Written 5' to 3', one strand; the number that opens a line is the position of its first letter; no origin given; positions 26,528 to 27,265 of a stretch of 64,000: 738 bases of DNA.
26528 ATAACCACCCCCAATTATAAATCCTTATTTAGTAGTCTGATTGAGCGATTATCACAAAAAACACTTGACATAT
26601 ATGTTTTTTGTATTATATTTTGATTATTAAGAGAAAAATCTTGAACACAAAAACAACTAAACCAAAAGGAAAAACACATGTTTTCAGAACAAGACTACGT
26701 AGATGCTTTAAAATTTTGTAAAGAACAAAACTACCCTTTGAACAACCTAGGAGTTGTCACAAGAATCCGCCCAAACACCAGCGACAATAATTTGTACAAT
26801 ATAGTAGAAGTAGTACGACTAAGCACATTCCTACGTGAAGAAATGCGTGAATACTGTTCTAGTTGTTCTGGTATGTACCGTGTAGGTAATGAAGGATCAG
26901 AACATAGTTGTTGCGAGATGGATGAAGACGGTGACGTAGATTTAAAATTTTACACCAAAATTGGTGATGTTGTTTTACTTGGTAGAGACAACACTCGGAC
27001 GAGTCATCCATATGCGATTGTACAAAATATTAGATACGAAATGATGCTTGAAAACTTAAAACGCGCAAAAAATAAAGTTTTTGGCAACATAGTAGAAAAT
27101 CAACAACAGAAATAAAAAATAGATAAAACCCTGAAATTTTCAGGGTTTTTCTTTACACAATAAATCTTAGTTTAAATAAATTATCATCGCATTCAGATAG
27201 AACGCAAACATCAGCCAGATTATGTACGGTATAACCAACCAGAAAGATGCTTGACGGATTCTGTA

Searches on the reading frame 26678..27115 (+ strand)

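Call 49: search_protein_families(library=pfam, proteins=[window:26678-27115:+], max_evalue=0.01)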
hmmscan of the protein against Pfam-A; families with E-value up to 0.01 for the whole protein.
window:26678-27115:+ (145 aa): 1 family
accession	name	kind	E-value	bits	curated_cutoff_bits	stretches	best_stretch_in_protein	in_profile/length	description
PF00621.25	RhoGEF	-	0.0059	17.2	27.6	1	3-144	8-121/180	RhoGEF domain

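Call 64: search_protein_families(library=phrogs, proteins=[window:26678-27115:+], max_evalue=0.01)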
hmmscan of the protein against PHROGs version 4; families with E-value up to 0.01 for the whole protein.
window:26678-27115:+ (145 aa): 0 families
